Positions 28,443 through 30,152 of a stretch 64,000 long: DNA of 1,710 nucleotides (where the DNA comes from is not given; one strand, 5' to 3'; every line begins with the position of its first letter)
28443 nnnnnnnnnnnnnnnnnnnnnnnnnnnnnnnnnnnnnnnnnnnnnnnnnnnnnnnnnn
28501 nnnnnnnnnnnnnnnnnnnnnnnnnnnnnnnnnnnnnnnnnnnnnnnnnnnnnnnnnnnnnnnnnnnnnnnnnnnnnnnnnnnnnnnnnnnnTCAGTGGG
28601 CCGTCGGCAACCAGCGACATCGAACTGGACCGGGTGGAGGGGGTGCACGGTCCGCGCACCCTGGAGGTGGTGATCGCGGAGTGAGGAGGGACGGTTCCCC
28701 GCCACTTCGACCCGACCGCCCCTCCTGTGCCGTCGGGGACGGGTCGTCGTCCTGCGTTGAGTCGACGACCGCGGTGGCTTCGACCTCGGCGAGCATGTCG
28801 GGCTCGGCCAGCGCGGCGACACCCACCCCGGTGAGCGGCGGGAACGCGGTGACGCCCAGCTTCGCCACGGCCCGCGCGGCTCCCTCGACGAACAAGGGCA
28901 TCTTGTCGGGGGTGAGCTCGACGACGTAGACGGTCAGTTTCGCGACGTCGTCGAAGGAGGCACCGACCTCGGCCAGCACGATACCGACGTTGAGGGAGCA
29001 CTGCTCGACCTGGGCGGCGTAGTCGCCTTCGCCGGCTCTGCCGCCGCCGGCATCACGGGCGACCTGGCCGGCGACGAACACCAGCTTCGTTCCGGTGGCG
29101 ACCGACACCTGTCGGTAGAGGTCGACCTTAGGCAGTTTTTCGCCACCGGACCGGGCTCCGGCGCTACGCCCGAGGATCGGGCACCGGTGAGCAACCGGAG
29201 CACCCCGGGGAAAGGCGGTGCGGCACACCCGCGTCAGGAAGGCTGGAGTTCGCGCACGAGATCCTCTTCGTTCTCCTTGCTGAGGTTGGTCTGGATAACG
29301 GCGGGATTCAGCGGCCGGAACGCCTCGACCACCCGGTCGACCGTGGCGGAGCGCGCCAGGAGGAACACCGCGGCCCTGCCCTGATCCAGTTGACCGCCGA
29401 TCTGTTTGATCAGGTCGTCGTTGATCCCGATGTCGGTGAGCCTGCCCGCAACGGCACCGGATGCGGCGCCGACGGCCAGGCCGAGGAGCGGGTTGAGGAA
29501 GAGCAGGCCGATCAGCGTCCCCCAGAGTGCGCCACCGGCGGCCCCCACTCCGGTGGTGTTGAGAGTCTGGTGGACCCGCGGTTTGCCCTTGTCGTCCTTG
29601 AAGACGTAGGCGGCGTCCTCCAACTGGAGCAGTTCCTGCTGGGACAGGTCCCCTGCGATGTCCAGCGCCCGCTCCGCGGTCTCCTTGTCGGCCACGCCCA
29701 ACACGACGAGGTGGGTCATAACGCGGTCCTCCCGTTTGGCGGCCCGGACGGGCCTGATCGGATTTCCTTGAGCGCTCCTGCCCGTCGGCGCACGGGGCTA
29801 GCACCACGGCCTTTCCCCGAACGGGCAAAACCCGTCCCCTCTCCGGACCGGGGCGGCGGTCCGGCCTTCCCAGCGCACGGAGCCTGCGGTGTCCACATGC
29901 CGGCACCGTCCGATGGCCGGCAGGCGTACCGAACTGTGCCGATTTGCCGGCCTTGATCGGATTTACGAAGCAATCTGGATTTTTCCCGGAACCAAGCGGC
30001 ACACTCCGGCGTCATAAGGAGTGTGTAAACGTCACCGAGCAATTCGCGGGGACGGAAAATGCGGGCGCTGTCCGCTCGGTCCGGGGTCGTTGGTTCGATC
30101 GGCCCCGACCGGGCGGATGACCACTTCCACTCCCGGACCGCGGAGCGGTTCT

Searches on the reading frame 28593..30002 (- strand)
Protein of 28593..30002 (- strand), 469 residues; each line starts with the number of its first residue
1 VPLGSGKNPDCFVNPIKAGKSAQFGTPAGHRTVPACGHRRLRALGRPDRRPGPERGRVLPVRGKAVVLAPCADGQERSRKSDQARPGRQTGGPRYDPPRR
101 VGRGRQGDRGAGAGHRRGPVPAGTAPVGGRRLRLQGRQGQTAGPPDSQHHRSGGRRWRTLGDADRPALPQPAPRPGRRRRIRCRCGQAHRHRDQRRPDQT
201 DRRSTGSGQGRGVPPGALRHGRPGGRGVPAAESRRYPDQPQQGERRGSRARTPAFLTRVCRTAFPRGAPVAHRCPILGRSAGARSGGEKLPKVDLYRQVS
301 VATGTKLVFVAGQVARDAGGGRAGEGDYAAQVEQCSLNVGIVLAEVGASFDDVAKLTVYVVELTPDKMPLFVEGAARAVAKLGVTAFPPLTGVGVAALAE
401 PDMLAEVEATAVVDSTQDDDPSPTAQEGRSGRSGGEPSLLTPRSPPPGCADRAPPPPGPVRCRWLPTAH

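Call 10: search_protein_families(library=pfam, proteins=[window:28593-30002:-], max_evalue=0.01)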
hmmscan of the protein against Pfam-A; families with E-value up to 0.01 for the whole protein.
window:28593-30002:- (469 aa): 1 family
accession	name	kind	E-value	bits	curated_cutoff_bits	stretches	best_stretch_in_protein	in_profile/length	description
PF01042.26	Ribonuc_L-PSP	-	1.1e-15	58.1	27.3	1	298-413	13-121/121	Endoribonuclease L-PSP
